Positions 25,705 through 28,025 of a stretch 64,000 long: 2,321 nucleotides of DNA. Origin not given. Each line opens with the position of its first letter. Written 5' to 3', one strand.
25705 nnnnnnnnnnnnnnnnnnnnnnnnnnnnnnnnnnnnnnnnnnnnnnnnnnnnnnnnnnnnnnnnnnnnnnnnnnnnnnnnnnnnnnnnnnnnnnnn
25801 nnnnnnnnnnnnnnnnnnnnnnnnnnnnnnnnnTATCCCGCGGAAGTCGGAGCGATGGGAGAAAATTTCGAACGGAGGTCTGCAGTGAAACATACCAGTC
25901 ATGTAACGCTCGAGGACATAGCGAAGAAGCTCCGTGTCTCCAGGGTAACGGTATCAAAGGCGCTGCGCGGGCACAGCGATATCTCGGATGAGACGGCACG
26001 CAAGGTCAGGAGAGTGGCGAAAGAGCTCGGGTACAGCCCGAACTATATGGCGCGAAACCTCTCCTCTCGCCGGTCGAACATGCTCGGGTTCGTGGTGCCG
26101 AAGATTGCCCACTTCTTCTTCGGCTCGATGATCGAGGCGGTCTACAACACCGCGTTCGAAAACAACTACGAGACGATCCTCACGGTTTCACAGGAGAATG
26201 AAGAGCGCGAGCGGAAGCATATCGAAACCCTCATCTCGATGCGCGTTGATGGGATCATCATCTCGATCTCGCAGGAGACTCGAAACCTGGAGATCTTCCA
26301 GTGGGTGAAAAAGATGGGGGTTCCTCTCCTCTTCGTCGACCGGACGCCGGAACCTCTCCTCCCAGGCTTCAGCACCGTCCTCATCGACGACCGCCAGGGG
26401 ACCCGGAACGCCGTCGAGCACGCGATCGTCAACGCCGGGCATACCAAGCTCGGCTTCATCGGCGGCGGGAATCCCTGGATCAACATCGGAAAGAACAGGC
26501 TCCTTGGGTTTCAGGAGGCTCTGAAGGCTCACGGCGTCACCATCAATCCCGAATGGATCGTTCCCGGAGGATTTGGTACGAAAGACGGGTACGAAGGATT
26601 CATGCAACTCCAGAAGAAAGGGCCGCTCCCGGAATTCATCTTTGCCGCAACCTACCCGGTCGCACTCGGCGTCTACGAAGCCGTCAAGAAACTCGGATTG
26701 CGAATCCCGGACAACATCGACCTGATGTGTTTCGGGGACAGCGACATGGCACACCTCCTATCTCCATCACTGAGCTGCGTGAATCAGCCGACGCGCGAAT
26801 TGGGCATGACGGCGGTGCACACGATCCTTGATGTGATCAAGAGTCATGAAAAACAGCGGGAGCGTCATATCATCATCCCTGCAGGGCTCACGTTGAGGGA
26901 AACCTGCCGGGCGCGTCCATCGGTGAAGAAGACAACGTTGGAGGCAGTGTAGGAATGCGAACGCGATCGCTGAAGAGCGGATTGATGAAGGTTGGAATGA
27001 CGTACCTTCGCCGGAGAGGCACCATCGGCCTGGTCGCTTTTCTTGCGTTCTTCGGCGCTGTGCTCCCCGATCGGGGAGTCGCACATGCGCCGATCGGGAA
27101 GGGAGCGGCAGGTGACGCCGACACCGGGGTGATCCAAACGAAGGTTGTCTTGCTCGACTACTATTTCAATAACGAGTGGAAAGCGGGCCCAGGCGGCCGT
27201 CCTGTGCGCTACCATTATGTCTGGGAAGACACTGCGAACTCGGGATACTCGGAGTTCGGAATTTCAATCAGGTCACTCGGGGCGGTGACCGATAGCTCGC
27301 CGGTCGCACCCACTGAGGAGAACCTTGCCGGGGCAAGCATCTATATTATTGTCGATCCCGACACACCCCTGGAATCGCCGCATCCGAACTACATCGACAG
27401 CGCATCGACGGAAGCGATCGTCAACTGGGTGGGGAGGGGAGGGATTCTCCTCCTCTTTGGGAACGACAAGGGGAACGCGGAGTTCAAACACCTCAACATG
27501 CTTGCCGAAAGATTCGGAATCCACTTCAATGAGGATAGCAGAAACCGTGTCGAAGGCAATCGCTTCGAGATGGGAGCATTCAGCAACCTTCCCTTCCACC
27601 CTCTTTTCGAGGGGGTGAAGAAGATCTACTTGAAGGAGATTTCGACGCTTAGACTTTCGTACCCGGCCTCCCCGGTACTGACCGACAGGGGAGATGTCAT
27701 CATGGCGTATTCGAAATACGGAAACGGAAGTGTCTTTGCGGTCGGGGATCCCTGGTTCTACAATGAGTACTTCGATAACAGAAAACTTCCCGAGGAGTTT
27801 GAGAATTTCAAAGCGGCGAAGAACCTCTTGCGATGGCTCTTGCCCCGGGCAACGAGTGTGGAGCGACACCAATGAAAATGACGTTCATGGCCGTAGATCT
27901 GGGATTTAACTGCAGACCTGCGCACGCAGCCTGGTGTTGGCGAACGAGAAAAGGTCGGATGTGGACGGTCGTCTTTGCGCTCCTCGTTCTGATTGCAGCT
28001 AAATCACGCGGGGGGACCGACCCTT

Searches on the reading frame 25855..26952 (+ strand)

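Call 7: search_protein_families(library=pfam, proteins=[window:25855-26952:+])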
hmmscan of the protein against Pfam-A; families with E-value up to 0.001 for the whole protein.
window:25855-26952:+ (365 aa): 7 families
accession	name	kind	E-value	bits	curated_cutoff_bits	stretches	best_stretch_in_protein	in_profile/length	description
PF13377.12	Peripla_BP_3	-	1.4e-28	100.5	26.5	1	192-351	5-167/167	Periplasmic binding protein-like domain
PF00532.27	Peripla_BP_1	-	8.1e-21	75.2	22.2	1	76-345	3-277/281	Periplasmic binding proteins and sugar binding domain of LacI family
PF13407.12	Peripla_BP_4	-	1.2e-13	51.7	35.1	1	78-328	2-254/258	Periplasmic binding protein domain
PF00356.27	LacI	-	3.2e-13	49.7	27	1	18-63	1-46/46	Bacterial regulatory proteins, lacI family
PF01381.28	HTH_3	-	4.8e-06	26.9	23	1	17-52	10-45/55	Helix-turn-helix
PF13560.12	HTH_31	-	0.0002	22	27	0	14-43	12-42/64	Helix-turn-helix domain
PF13384.12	HTH_23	-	0.00061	20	24.6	0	6-38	6-39/50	Homeodomain-like domain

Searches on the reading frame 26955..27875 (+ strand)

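Call 7: search_protein_families(library=pfam, proteins=[window:26955-27875:+])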
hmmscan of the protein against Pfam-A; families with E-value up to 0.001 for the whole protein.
window:26955-27875:+ (306 aa): 2 families
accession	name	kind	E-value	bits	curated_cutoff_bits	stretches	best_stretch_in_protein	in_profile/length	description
PF14258.12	DUF4350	-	7.2e-07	30.1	30.4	1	142-275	46-170/181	Domain of unknown function (DUF4350)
PF23355.1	IFT52_GIFT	-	0.00044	19.8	27.2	0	149-198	60-110/246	IFT52 GIFT domain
